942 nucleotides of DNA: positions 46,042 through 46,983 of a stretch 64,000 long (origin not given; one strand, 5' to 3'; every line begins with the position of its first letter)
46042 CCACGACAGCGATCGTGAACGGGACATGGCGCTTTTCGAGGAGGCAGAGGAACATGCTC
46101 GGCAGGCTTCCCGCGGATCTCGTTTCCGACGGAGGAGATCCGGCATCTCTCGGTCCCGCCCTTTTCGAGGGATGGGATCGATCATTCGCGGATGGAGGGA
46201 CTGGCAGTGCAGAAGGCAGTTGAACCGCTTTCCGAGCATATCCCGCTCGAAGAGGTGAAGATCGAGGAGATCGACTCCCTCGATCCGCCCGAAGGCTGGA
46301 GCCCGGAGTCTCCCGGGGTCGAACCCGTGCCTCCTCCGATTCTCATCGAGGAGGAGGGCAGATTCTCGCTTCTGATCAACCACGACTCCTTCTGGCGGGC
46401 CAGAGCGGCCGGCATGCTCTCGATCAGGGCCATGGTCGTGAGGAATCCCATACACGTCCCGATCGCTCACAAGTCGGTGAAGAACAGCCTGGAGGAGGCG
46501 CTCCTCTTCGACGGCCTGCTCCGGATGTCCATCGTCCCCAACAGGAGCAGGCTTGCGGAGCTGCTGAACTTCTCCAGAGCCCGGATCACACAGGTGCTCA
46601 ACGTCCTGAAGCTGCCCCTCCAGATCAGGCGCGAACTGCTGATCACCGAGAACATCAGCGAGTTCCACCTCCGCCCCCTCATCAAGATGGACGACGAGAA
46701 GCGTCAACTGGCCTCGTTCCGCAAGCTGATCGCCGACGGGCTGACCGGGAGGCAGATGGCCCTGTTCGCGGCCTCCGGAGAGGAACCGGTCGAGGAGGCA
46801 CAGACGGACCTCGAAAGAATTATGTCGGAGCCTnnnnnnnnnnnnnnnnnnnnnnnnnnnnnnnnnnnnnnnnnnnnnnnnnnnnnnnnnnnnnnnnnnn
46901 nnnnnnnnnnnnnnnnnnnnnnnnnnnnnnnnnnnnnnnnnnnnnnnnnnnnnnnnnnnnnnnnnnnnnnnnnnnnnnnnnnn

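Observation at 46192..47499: Orphan ParB-like HTH protein fused to TPR repeats, with a degenerate arginine patch and no parA partner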

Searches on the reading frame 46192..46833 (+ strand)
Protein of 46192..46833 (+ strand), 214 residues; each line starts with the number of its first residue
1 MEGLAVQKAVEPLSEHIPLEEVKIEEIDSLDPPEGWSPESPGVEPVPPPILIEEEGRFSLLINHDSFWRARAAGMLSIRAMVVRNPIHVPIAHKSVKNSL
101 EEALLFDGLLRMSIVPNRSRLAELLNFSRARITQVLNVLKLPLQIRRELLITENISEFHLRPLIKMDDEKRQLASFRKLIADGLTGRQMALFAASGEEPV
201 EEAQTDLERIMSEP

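Call 7: search_solved_structures(query=window:46192-46833:+, max_evalue=1, show_alignments=4)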
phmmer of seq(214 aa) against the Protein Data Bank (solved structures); distinct sequences matched with E-value up to 1: 11.
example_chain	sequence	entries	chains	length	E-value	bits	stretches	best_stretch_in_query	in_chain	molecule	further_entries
7ng0_A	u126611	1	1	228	2.7e-06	30.5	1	48-188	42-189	Nucleoid occlusion protein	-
7nfu_A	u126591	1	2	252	3.4e-06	30.2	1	48-188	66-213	Nucleoid occlusion protein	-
4umk_A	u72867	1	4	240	3.6e-06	30.2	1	46-189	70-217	PROBABLE CHROMOSOME-PARTITIONING PROTEIN PARB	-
6sdk_A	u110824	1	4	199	0.0008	22.5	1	94-190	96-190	Stage 0 sporulation protein J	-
7ol9_A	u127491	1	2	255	0.0021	21.1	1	53-188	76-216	Nucleoid occlusion protein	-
6y93_A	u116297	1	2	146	0.0027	20.8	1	97-188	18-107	Nucleoid occlusion protein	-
6s6h_A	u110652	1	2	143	0.1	15.6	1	95-192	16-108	Chromosome-partitioning protein ParB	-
7bnk_A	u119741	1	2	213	0.25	14.3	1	40-182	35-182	ParB family protein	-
7bnr_A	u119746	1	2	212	0.26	14.3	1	40-182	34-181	ParB family protein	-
7o0n_A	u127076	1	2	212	0.87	12.6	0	40-182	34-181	ParB family protein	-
8byq_W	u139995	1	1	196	0.91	12.5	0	99-142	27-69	General transcription factor IIE subunit 1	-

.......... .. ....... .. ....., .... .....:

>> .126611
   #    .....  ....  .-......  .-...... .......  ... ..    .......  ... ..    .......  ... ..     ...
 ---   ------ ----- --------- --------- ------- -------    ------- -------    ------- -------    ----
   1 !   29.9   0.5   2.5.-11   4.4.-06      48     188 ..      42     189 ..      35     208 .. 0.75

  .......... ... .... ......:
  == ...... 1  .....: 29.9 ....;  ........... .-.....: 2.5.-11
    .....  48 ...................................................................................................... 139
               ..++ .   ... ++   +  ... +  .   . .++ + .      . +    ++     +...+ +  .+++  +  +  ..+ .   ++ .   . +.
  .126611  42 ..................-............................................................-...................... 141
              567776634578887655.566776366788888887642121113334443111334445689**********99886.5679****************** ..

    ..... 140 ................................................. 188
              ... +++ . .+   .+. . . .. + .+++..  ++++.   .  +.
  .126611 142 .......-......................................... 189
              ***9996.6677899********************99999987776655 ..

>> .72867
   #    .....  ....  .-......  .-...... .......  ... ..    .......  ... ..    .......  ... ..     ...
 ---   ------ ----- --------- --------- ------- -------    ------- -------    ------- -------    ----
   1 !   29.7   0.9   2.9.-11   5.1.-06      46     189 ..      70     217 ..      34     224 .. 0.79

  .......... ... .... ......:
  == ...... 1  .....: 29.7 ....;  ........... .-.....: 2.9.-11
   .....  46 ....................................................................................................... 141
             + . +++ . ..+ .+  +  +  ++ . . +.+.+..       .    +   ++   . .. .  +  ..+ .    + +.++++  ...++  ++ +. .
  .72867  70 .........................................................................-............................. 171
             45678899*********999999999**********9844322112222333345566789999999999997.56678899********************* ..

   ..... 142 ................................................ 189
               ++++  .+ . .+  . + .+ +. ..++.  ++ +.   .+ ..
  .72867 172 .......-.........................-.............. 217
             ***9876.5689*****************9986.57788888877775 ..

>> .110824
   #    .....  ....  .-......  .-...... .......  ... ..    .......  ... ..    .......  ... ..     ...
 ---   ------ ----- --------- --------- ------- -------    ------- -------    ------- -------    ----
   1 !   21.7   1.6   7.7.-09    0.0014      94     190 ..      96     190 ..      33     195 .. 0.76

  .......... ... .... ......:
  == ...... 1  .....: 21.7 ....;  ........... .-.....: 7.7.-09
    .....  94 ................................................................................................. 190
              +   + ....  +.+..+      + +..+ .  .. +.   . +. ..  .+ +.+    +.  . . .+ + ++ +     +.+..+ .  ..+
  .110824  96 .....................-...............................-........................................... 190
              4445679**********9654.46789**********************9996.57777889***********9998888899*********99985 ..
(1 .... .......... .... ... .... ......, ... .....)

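Call 23: search_protein_representatives(alignment_id=A2)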
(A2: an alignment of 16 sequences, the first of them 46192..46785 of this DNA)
Query: 16 sequences, 193 profile positions. Proteins with E-value up to 0.001 (for the whole library): 1602; up to 1e-10: 22; up to 1e-30: 8. The best 150 are listed.
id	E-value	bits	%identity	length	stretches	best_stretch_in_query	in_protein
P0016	3.7e-92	323.8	-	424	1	1-192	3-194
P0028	5.0e-92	323.4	-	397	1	1-192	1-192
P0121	7.9e-87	306.4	-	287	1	1-191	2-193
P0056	7.5e-86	303.2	-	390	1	1-191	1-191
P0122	5.2e-83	294.0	-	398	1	1-191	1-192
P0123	4.0e-81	287.8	-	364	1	4-189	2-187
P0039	8.3e-78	277.0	-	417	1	1-191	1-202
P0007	2.9e-46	174.1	-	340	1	91-192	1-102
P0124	5.0e-30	121.1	-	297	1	119-191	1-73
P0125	7.1e-17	78.2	-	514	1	44-185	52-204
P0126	5.4e-15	72.1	-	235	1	140-192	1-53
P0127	2.8e-14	69.7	-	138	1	93-179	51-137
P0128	2.6e-13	66.6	-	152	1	85-176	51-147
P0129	4.9e-13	65.7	-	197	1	93-177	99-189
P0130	5.8e-13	65.5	-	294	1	93-180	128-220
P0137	8.1e-11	58.4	-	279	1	13-186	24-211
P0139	1.3e-10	57.7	-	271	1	36-178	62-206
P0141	1.7e-10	57.4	-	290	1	42-189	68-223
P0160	2.4e-09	53.7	-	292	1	37-187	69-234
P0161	2.5e-09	53.6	-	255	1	30-188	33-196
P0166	4.3e-09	52.8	-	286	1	41-190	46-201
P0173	6.4e-09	52.3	-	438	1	37-184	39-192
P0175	7.3e-09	52.1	-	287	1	8-185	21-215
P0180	1.0e-08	51.6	-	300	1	42-192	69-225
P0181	1.3e-08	51.2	-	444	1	44-191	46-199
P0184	1.5e-08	51.1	-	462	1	41-191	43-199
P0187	1.7e-08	50.8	-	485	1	37-184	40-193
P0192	2.2e-08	50.5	-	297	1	2-185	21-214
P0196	2.5e-08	50.3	-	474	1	38-184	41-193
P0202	3.4e-08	49.9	-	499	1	41-184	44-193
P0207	4.3e-08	49.6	-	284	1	36-191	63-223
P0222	7.6e-08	48.7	-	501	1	37-185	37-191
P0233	1.1e-07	48.2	-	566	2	38-182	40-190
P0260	2.0e-07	47.3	-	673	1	37-184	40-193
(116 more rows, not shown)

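Call 24: search_protein_families(library=pfam, proteins=[P0125, P0173, P0181, P0184, P0187, P0196, P0202, P0222, P0233, P0260], max_evalue=0.001)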
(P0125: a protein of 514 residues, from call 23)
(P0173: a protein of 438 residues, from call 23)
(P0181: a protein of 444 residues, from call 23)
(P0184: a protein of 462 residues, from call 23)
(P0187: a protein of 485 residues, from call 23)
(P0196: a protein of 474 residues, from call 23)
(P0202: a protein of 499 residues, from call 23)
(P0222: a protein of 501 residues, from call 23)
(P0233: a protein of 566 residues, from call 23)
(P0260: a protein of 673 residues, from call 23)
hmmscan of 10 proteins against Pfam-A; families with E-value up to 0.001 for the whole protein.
P0125 (514 aa): 15 families
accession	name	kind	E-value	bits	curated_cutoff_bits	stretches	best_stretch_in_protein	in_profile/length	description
PF00515.34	TPR_1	-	1.2e-13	50.6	27.8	1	322-354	2-34/34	Tetratricopeptide repeat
PF17762.8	HTH_ParB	-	2e-13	50.8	22.6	1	108-209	2-99/102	ParB HTH domain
PF13414.12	TPR_11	-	3.9e-12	46.1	26.8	2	294-333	1-40/42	TPR repeat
PF02195.25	ParB_N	-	6e-12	45.9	26.3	1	16-103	4-93/95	ParB N-terminal domain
PF13431.12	TPR_17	-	2.4e-11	43.4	24.4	0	344-369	2-27/34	Tetratricopeptide repeat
PF07719.23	TPR_2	-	2.4e-11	43.3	27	1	322-353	2-33/34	Tetratricopeptide repeat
PF13181.12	TPR_8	-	4.6e-11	42.4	25.7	1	322-353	2-33/34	Tetratricopeptide repeat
PF14559.12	TPR_19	-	2.7e-07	31.3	25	0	280-327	18-64/68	Tetratricopeptide repeat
PF13432.12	TPR_16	-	5e-07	30.5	32.7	1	292-330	2-40/65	Tetratricopeptide repeat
PF13424.12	TPR_12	-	7.9e-05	23.2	30.1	1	292-350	8-74/77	Tetratricopeptide repeat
PF13428.12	TPR_14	-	8.2e-05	23.4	23.5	0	288-328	2-42/44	Tetratricopeptide repeat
PF13174.12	TPR_6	-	8.3e-05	23.4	26.3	0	322-353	1-32/33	Tetratricopeptide repeat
PF12895.13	ANAPC3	-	0.00032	21.4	27.2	1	278-347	16-82/82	Anaphase-promoting complex, cyclosome, subunit 3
PF25063.1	ARM_TT21_C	-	0.00045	20.6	35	1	320-389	93-163/209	Tetratricopeptide repeat protein 21 C-terminal ARM domain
PF13371.12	TPR_9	-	0.00054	20.4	35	0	295-353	3-61/73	Tetratricopeptide repeat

P0173 (438 aa): 2 families
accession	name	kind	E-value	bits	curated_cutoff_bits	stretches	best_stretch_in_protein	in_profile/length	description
PF17762.8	HTH_ParB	-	5.1e-32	110.5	22.6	1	101-198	2-99/102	ParB HTH domain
PF02195.25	ParB_N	-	3e-30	104.6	26.3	1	6-98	2-95/95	ParB N-terminal domain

P0181 (444 aa): 2 families
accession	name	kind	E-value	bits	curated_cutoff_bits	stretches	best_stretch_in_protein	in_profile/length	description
PF02195.25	ParB_N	-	6.5e-35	119.5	26.3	1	5-98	1-95/95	ParB N-terminal domain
PF17762.8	HTH_ParB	-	1.2e-32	112.5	22.6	1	100-199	1-100/102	ParB HTH domain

P0184 (462 aa): 2 families
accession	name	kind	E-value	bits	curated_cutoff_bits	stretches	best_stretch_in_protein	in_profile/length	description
PF02195.25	ParB_N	-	7.5e-34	116.1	26.3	1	6-98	2-95/95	ParB N-terminal domain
PF17762.8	HTH_ParB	-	6.6e-32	110.1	22.6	1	100-200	1-101/102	ParB HTH domain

P0187 (485 aa): 2 families
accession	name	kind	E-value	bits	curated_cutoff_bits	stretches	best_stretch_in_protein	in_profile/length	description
PF17762.8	HTH_ParB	-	5.4e-32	110.4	22.6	1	101-200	1-100/102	ParB HTH domain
PF02195.25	ParB_N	-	2.4e-31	108.1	26.3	1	7-99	2-95/95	ParB N-terminal domain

P0196 (474 aa): 2 families
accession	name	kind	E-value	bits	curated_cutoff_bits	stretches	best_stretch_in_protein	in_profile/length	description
PF17762.8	HTH_ParB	-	2.2e-32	111.7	22.6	1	101-200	1-100/102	ParB HTH domain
PF02195.25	ParB_N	-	6.3e-31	106.7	26.3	1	7-99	2-95/95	ParB N-terminal domain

P0202 (499 aa): 3 families
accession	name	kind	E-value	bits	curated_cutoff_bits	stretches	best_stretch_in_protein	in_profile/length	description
PF17762.8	HTH_ParB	-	1.1e-34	119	22.6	1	101-201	1-101/102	ParB HTH domain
PF02195.25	ParB_N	-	6.1e-31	106.8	26.3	1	7-99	2-95/95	ParB N-terminal domain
PF08535.16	KorB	-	4.8e-05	23.7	22.3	1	122-164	5-47/89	KorB domain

P0222 (501 aa): 3 families
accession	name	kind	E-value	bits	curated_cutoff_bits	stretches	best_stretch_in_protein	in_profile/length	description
PF02195.25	ParB_N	-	2.5e-33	114.5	26.3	1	5-96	3-95/95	ParB N-terminal domain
PF17762.8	HTH_ParB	-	7.7e-32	109.9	22.6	1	98-196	1-99/102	ParB HTH domain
PF08535.16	KorB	-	9.5e-05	22.7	22.3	1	118-173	4-60/89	KorB domain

P0233 (566 aa): 2 families
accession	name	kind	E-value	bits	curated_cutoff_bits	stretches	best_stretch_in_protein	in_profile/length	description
PF02195.25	ParB_N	-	8.4e-31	106.3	26.3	1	6-98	2-95/95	ParB N-terminal domain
PF17762.8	HTH_ParB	-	1.9e-30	105.4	22.6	1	100-199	1-100/102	ParB HTH domain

P0260 (673 aa): 2 families
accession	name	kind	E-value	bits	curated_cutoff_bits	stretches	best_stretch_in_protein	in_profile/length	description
PF17762.8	HTH_ParB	-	4.5e-32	110.7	22.6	1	101-197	1-97/102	ParB HTH domain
PF02195.25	ParB_N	-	1e-31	109.3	26.3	1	7-99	2-95/95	ParB N-terminal domain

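Call 38: find_encoding_contigs(protein=P0125, flank=10000, max_places=2)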
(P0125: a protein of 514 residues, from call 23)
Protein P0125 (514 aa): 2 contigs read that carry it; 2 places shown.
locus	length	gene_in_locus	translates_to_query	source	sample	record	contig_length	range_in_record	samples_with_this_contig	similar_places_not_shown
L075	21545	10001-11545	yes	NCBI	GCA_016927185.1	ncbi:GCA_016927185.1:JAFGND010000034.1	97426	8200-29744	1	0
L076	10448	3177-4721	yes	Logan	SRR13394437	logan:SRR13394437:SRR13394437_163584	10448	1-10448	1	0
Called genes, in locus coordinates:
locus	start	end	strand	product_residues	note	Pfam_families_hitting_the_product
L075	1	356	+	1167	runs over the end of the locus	PF00211:Guanylate_cyc (weak), PF13191:AAA_16, PF13401:AAA_22 (faint), PF00515:TPR_1 (faint), PF13374:TPR_10 (weak), PF13424:TPR_12, PF24885:TPR_NPHP3, PF13424:TPR_12, +5 more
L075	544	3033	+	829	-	PF20437:LonC_helical, PF13654:AAA_32, PF20436:LonB_AAA-LID, PF05362:Lon_C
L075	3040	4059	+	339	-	PF03411:Peptidase_M74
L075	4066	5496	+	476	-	PF00884:Sulfatase, PF01663:Phosphodiest (weak), PF16347:SGSH_C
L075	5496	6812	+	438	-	-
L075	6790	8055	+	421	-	-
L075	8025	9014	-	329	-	-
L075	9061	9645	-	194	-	PF13505:OMP_b-brl (weak)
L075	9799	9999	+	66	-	-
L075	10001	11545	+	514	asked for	PF02195:ParB_N, PF17762:HTH_ParB, PF07719:TPR_2 (faint), PF13181:TPR_8 (faint), PF13414:TPR_11 (weak), PF13431:TPR_17 (faint), PF14559:TPR_19 (faint), PF00515:TPR_1, +1 more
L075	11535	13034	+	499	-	-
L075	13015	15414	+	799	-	PF00072:Response_reg, PF01590:GAF, PF13185:GAF_2, PF13492:GAF_3 (faint), PF01590:GAF (weak), PF13185:GAF_2, PF00990:GGDEF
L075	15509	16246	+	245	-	PF18962:Por_Secre_tail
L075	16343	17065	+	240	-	PF18962:Por_Secre_tail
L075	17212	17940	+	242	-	PF18962:Por_Secre_tail (weak)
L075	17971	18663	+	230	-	PF18962:Por_Secre_tail (weak)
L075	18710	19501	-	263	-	PF12773:DZR (weak), PF13240:Zn_Ribbon_1, PF08308:PEGA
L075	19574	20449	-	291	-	PF00701:DHDPS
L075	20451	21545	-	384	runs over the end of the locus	PF00155:Aminotran_1_2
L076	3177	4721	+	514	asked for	PF02195:ParB_N, PF17762:HTH_ParB, PF07719:TPR_2 (faint), PF13181:TPR_8 (faint), PF13414:TPR_11 (weak), PF13431:TPR_17 (faint), PF14559:TPR_19 (faint), PF00515:TPR_1, +1 more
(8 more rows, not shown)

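Call 39: predict_structure(alignment_id=A2)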
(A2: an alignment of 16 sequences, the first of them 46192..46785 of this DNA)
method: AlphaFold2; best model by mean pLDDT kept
length: 198 residues; sequences in the alignment: 16
mean_pLDDT: 88.5   pTM: 0.84
mean pLDDT of the five models: 88.5, 88.4, 88.1, 87.3, 87.0
residues with pLDDT >= 90: 144; 70-90: 31; 50-70: 12; < 50: 11
segments of 3 or more residues with pLDDT < 50: 1-11
pLDDT, mean of each block of 10 residues (from residue 1): 44 67 96 89 79 95 95 96 95 94 98 97 96 96 95 90 91 92 87 74
secondary structure, 60 per line:
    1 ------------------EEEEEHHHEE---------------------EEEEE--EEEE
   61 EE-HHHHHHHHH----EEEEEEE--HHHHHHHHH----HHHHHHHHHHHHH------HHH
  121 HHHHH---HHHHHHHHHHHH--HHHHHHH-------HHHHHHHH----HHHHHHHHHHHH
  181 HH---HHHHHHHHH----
elements in order: E19-23 E50-54 E57-62 H64-72 E77-83 H86-94 H99-111 H118-125 H129-140 H143-149 H157-164 H169-182 H186-194

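Call 42: search_protein_families(library=pfam, proteins=[L075:11535-13031:+, L075:9799-9996:+], max_evalue=0.1)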
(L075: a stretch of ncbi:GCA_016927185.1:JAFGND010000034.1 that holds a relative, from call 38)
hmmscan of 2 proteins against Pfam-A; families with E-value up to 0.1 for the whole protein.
L075:11535-13031:+ (499 aa): 2 families
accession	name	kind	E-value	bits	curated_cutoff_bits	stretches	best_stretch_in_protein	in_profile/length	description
PF13009.11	Integrase_2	-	0.022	14.3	25.4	1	388-433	237-282/327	Putative integrase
PF16103.11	DUF4822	-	0.084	13.6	25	0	417-496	23-96/123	Domain of unknown function (DUF4822)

L075:9799-9996:+ (66 aa): 1 family
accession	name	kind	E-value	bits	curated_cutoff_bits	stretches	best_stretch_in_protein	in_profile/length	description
PF09455.15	Csx1_HEPN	-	0.018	15.8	23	1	23-55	4-36/71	CRISPR system endoribonuclease Csx1, HEPN domain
